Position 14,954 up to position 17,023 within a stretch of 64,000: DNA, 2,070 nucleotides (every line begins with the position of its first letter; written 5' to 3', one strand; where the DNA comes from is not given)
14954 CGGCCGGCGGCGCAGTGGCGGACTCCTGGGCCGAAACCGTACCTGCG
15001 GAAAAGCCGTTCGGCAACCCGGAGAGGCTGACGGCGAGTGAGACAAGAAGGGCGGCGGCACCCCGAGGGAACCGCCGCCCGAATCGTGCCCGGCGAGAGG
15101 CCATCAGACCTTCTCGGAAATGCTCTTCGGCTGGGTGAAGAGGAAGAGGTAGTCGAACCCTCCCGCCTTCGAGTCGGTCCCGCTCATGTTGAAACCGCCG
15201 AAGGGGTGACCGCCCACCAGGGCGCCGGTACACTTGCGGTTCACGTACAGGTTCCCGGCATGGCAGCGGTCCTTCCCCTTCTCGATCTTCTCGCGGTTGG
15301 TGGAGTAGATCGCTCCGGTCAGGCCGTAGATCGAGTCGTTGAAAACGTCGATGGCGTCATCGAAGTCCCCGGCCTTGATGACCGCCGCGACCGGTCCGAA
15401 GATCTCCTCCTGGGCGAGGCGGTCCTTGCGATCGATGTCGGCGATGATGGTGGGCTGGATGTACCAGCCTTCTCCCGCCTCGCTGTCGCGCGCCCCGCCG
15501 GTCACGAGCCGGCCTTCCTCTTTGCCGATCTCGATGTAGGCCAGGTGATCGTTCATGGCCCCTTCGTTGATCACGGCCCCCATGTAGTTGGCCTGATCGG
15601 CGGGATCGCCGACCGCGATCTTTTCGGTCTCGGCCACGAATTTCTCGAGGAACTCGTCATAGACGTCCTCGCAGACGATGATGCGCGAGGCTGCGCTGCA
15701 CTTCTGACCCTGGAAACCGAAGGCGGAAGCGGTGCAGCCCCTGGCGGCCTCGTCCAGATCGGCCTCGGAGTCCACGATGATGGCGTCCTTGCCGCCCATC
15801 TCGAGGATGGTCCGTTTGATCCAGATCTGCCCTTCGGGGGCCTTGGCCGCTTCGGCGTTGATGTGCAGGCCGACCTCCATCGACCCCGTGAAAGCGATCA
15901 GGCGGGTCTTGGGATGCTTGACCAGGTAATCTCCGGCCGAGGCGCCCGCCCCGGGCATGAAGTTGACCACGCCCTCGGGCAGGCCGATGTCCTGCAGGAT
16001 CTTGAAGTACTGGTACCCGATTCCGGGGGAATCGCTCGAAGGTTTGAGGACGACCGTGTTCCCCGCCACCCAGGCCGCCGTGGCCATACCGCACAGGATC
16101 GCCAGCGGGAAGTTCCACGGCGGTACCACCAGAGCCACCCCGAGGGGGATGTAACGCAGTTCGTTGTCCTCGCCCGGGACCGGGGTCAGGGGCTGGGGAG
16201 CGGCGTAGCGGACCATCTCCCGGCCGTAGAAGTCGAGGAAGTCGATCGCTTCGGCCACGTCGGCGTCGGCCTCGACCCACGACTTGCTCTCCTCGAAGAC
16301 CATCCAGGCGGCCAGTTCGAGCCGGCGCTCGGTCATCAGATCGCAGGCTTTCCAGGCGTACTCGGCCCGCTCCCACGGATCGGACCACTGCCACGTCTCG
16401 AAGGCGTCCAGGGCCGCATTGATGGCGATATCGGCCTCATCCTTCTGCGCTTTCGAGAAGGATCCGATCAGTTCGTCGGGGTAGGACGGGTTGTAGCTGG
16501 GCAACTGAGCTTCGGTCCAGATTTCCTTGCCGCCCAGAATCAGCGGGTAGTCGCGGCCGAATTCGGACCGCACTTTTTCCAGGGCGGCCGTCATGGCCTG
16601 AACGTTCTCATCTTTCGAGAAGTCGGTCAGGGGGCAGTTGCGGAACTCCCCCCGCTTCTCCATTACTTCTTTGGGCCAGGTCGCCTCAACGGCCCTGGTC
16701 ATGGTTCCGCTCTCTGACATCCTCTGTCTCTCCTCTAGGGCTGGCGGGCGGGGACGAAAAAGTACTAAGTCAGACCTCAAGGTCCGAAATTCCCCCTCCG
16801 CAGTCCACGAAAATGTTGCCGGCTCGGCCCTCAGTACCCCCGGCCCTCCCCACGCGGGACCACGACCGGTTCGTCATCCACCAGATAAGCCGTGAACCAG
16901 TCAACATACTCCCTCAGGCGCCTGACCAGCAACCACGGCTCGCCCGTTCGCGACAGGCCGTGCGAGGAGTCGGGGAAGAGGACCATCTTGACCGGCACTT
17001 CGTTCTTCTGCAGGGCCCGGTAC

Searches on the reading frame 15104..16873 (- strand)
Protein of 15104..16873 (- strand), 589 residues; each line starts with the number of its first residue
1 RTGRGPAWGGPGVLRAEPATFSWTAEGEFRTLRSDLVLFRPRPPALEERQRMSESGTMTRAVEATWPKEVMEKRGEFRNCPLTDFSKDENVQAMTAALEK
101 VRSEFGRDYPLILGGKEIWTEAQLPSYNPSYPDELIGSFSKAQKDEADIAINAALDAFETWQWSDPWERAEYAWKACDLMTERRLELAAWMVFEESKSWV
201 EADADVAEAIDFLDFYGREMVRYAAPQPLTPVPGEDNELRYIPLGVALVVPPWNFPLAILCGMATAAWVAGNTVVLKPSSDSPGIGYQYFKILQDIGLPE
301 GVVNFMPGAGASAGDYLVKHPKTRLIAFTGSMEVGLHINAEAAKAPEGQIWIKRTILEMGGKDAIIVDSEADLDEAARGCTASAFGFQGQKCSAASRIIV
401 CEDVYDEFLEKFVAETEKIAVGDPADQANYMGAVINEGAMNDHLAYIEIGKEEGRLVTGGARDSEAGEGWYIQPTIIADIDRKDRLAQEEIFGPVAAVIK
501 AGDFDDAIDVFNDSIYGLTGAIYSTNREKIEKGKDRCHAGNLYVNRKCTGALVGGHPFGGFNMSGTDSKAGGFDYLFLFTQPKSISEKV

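Call 90: search_protein_families(library=pfam, proteins=[window:15104-16873:-], max_evalue=0.00001)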
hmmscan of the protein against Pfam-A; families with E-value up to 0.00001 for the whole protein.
window:15104-16873:- (589 aa): 1 family
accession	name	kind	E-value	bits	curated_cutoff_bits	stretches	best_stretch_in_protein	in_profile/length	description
PF00171.27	Aldedh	-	3.6e-139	464.7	23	1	123-585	8-461/461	Aldehyde dehydrogenase family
